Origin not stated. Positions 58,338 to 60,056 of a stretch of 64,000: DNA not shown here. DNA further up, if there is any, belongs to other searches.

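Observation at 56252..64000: Sortase-dependent pilus locus (adhesin, E-box backbone pilin, two class-C sortases) next to the dockerin triplet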

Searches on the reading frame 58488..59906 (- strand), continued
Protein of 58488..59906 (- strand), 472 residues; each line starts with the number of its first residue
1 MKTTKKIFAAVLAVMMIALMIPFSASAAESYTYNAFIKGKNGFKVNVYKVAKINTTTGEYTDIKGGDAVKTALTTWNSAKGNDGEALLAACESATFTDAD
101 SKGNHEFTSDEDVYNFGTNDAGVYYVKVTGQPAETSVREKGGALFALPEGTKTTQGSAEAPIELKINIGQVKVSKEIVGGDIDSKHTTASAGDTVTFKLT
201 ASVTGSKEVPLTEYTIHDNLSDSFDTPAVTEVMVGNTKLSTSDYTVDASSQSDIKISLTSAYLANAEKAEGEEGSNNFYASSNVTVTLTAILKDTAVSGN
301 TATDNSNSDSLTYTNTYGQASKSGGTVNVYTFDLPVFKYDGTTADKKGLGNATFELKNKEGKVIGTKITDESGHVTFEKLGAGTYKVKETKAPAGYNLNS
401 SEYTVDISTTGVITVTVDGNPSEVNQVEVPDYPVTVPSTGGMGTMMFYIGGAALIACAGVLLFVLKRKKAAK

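Call 66: predict_structure(alignment_id=A3)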
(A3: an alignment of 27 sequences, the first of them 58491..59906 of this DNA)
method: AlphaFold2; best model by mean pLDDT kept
length: 472 residues; sequences in the alignment: 27
mean_pLDDT: 56.2   pTM: 0.36
mean pLDDT of the five models: 56.2, 52.5, 51.5, 46.1, 44.4
residues with pLDDT >= 90: 0; 70-90: 155; 50-70: 132; < 50: 185
segments of 3 or more residues with pLDDT < 50: 1-33, 131-141, 150-161, 163-171, 267-276, 295-348, 422-472
pLDDT, mean of each block of 10 residues (from residue 1): 36 30 26 57 79 79 86 76 71 82 78 68 74 37 61 33 43 60 51 72 53 60 75 81 80 71 55 46 76 46 24 23 26 36 46 80 79 62 77 65 68 61 37 24 22 32 39 34
secondary structure, 60 per line:
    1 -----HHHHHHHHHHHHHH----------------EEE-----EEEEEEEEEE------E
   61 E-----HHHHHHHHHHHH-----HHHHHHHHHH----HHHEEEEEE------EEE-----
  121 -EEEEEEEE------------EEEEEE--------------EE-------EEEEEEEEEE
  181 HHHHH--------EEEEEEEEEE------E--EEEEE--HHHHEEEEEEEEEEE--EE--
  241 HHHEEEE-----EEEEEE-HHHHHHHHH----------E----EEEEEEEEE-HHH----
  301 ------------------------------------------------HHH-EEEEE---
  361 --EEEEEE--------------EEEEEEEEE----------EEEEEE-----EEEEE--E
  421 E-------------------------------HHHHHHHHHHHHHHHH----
elements in order: H6-19 E36-38 E44-53 H67-78 H84-93 E101-106 E113-115 E122-129 E142-147 E171-180 H181-185 E194-203 E213-217 H220-223 E224-234 E244-247 E253-258 H260-268 E284-292 E353-357 E363-368 E383-391 E402-407 E413-417 H453-468

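Call 70: fold_search(model_id=the predicted structure, library=pdb)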
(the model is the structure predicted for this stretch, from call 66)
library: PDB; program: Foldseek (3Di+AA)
matches with E <= 10: 612; with E <= 0.001: 43
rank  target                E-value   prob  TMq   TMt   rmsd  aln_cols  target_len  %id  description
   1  4p0d                  1.6e-11  1.00  0.30  0.30  18.5       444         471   17  The T6 backbone pilin of serotype M6 Streptococcus pyogenes has a modular three-domain structure decorated with variable (released 2014-08-27)
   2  9vqn                  1.8e-11  1.00  0.33  0.36  19.0       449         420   15  Crystal structure of Se-Met SSA1633 from Streptococcus sanguinis (Phase determination model) (released 2026-01-21)
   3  9uvm                  4.2e-11  1.00  0.32  0.36  15.2       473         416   14  The SeMet pili protein of Streptococcus Sanguinis (released 2026-01-21)
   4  8wg6                  7.1e-11  1.00  0.32  0.35  15.5       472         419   14  Crystal structure of major pilin PilB from Streptococcus sanguinis - SeMet derivative (released 2025-03-26)
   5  8wgg                  9.2e-11  1.00  0.33  0.37  18.9       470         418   14  Crystal structure of basal pilin PilB from Streptococcus sanguinis (released 2025-03-26)
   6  8wxd_A                1.1e-10  1.00  0.32  0.35  16.9       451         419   16  Crystal Structure of shaft pilin PilA from Streptococcus sanguinis (released 2025-05-07)
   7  9lr7_A                3.9e-10  1.00  0.17  0.20  22.6       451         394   14  Crystal Structure of the Basal pilin EbpB from Enterococcus faecalis. (released 2025-07-16)
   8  9lr7_B                6.3e-10  1.00  0.17  0.20  22.8       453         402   15  Crystal Structure of the Basal pilin EbpB from Enterococcus faecalis. (released 2025-07-16)
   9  9lr7_D                6.6e-10  1.00  0.18  0.22  21.1       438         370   16  Crystal Structure of the Basal pilin EbpB from Enterococcus faecalis. (released 2025-07-16)
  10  9lr7_C                6.6e-10  1.00  0.18  0.22  22.4       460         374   14  Crystal Structure of the Basal pilin EbpB from Enterococcus faecalis. (released 2025-07-16)
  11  6ixy_A                7.8e-10  1.00  0.21  0.21  19.9       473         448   16  X-ray structure of major pilin from C. perfringens SM101 (released 2019-08-14)
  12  6ixy_B                1.1e-09  1.00  0.23  0.24  21.0       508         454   16  X-ray structure of major pilin from C. perfringens SM101 (released 2019-08-14)
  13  2y1v_A                4.3e-09  1.00  0.25  0.21  19.4       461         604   16  Full length structure of RrgB Pilus protein from Streptococcus pneumoniae (released 2011-11-09)
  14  5xcc_A                4.8e-09  1.00  0.36  0.38  18.5       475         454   17  X-ray structure of Clostridium perfringens pili protein CppA (released 2018-02-28)
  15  3rpk_A                5.6e-09  1.00  0.18  0.15  21.7       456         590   16  Structure of the Full-Length Major Pilin RrgB from Streptococcus pneumoniae (released 2011-06-15)
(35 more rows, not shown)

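Call 76: search_protein_families(library=pfam, alignment_id=A4, max_evalue=0.0001)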
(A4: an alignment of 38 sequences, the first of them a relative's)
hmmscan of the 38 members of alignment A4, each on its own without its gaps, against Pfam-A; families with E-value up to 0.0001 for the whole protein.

A. member 1, L007:5310-9809:+ (1500 aa): 3 families
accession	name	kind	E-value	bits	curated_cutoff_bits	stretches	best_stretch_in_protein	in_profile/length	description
PF24547.1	DUF7601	-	1.4e-12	48.6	27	1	1027-1153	3-114/116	Domain of unknown function (DUF7601)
PF16738.10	CBM26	-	1e-09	38.8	28.1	1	139-205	1-69/70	Starch-binding module 26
PF19407.5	DUF5979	-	9e-05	23.5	25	1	1064-1155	17-103/104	Domain of unknown function (DUF5979)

B. families by the number of members that match (of 38 scanned): 7 families
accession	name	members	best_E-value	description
PF24547.1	DUF7601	30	6.7e-19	Domain of unknown function (DUF7601)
PF12892.13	FctA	19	8.4e-14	Spy0128-like isopeptide containing domain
PF17802.7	SpaA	17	1.9e-13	Prealbumin-like fold domain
PF16738.10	CBM26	15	3.6e-30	Starch-binding module 26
PF19407.5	DUF5979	12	2.6e-07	Domain of unknown function (DUF5979)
PF07691.17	PA14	7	1.4e-05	PA14 domain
PF04886.17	PT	1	1.4e-05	PT disordered repeat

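Call 89: search_protein_families(library=ncbifam, proteins=[L010:8444-9283:+, L013:8265-9086:+, L015:6903-7697:+, L018:16874-17665:+, L023:8450-9193:+, L024:10405-11211:+, L036:15305-16126:+, L046:15426-16319:+, L055:9256-10041:+, L062:7018-7794:+], max_evalue=1e-10)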
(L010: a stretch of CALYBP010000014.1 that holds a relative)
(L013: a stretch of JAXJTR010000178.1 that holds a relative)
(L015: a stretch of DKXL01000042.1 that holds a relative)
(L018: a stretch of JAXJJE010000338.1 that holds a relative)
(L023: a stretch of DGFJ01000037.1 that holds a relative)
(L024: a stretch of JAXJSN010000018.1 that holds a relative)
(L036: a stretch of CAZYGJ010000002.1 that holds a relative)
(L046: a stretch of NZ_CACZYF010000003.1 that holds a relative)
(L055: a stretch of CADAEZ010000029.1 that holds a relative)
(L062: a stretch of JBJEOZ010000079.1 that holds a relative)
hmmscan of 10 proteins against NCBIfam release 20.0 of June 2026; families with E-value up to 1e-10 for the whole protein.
L010:8444-9283:+ (280 aa): 4 families
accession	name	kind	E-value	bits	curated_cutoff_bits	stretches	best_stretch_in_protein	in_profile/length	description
NF033745.1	class_C_sortase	subfamily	9.5e-41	139.9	160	1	100-266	42-211/220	class C sortase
TIGR01076.1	sortase_fam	subfamily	2.6e-31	108.2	39.35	1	149-279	1-128/136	sortase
NF033746.1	class_D_sortase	subfamily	1e-12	48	165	1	148-278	10-133/135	class D sortase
NF058671.1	sortase_SrtD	exception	9e-12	45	140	1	148-260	64-169/187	class D sortase, LPxTATN-specific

L013:8265-9086:+ (274 aa): 5 families
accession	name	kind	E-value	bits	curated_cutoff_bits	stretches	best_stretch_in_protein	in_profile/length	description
NF033745.1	class_C_sortase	subfamily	4e-43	147.7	160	1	23-273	2-220/220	class C sortase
TIGR01076.1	sortase_fam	subfamily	3.2e-28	98.2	39.35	1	146-273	1-127/136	sortase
NF033746.1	class_D_sortase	subfamily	1.2e-13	51.1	165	1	145-257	10-115/135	class D sortase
NF058671.1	sortase_SrtD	exception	1.5e-12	47.5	140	1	145-256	64-168/187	class D sortase, LPxTATN-specific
TIGR03784.1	marine_sortase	equivalog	4.4e-11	42.7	158.25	1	142-257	48-157/174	class GN sortase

L015:6903-7697:+ (265 aa): 5 families
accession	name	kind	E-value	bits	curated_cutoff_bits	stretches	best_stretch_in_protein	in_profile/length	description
NF033745.1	class_C_sortase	subfamily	1.1e-41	143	160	1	89-249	44-207/220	class C sortase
TIGR01076.1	sortase_fam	subfamily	2.1e-29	102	39.35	1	136-263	1-127/136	sortase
NF058671.1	sortase_SrtD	exception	1.1e-12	48.1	140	1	134-246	63-168/187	class D sortase, LPxTATN-specific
NF033746.1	class_D_sortase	subfamily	1.2e-12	47.8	165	1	135-247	10-115/135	class D sortase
TIGR03784.1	marine_sortase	equivalog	5.6e-11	42.4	158.25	0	138-247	54-157/174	class GN sortase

L018:16874-17665:+ (264 aa): 5 families
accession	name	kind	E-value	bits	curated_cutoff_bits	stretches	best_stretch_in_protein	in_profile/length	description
NF033745.1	class_C_sortase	subfamily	2.1e-42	145.4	160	1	94-262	49-220/220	class C sortase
TIGR01076.1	sortase_fam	subfamily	8.7e-31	106.5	39.35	1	135-262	1-127/136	sortase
NF033746.1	class_D_sortase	subfamily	1.7e-18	66.7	165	1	133-249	9-118/135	class D sortase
NF058671.1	sortase_SrtD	exception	2.1e-17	63.4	140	1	132-245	62-168/187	class D sortase, LPxTATN-specific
TIGR03784.1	marine_sortase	equivalog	1.6e-14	53.9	158.25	1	136-246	53-157/174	class GN sortase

L023:8450-9193:+ (248 aa): 6 families
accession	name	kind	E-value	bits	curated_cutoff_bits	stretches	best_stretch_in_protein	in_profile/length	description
NF033745.1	class_C_sortase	subfamily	3.5e-55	187.1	160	1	11-246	2-220/220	class C sortase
TIGR01076.1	sortase_fam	subfamily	1.7e-37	128.3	39.35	1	120-247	1-128/136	sortase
NF058671.1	sortase_SrtD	exception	1.3e-21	77.2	140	1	116-245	61-186/187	class D sortase, LPxTATN-specific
NF033746.1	class_D_sortase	subfamily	6.5e-20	71.3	165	1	117-247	8-134/135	class D sortase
TIGR03784.1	marine_sortase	equivalog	8.9e-15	54.7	158.25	1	122-242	54-172/174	class GN sortase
NF033747.1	class_E_sortase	subfamily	1.3e-13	51.3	160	1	116-245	68-204/211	class E sortase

L024:10405-11211:+ (269 aa): 5 families
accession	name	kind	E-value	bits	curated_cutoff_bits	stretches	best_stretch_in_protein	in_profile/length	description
NF033745.1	class_C_sortase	subfamily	8e-42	143.4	160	1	15-250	2-205/220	class C sortase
TIGR01076.1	sortase_fam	subfamily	1.4e-28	99.4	39.35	1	139-250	1-112/136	sortase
NF033746.1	class_D_sortase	subfamily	3.4e-15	56.1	165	1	138-250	10-115/135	class D sortase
NF058671.1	sortase_SrtD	exception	6.1e-15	55.4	140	1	138-249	64-168/187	class D sortase, LPxTATN-specific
NF033747.1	class_E_sortase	subfamily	3.1e-12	46.8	160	0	138-249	71-189/211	class E sortase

L036:15305-16126:+ (274 aa): 5 families
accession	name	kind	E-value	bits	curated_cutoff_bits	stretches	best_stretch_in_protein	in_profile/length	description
NF033745.1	class_C_sortase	subfamily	1.4e-36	126.3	160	1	99-259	42-207/220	class C sortase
TIGR01076.1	sortase_fam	subfamily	3.6e-26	91.6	39.35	1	147-257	2-112/136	sortase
NF033746.1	class_D_sortase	subfamily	4.6e-13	49.2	165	1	146-270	11-130/135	class D sortase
NF058671.1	sortase_SrtD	exception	1.4e-12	47.6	140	1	145-257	64-169/187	class D sortase, LPxTATN-specific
TIGR03784.1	marine_sortase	equivalog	2.8e-11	43.3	158.25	1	148-257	54-157/174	class GN sortase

L046:15426-16319:+ (298 aa): 5 families
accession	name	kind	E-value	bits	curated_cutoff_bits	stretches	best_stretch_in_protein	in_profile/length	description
NF033745.1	class_C_sortase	subfamily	4.2e-43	147.6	160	1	123-296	45-220/220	class C sortase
TIGR01076.1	sortase_fam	subfamily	3.9e-29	101.2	39.35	1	169-297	1-128/136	sortase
NF033746.1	class_D_sortase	subfamily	3.3e-13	49.6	165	1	165-285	7-120/135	class D sortase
NF058671.1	sortase_SrtD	exception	4.8e-13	49.2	140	1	165-283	61-172/187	class D sortase, LPxTATN-specific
NF033747.1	class_E_sortase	subfamily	1.1e-12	48.2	160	1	165-282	68-192/211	class E sortase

L055:9256-10041:+ (262 aa): 4 families
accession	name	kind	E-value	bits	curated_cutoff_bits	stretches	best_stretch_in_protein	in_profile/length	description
NF033745.1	class_C_sortase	subfamily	3.1e-36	125.2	160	1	31-261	3-219/220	class C sortase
TIGR01076.1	sortase_fam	subfamily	1.1e-26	93.3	39.35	1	135-246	1-112/136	sortase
NF058671.1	sortase_SrtD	exception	1.5e-12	47.6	140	0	130-245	60-168/187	class D sortase, LPxTATN-specific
NF033746.1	class_D_sortase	subfamily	3.3e-11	43.1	165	1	132-245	8-114/135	class D sortase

L062:7018-7794:+ (259 aa): 5 families
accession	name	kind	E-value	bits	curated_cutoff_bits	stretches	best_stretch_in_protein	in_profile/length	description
NF033745.1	class_C_sortase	subfamily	2.1e-44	151.9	160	1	16-258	3-220/220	class C sortase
TIGR01076.1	sortase_fam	subfamily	1.3e-31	109.2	39.35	1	131-258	1-127/136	sortase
NF058671.1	sortase_SrtD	exception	7.1e-16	58.4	140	1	126-241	60-168/187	class D sortase, LPxTATN-specific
NF033746.1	class_D_sortase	subfamily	1.3e-15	57.4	165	1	129-242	9-115/135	class D sortase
NF033747.1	class_E_sortase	subfamily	8.8e-12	45.3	160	1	125-227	66-168/211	class E sortase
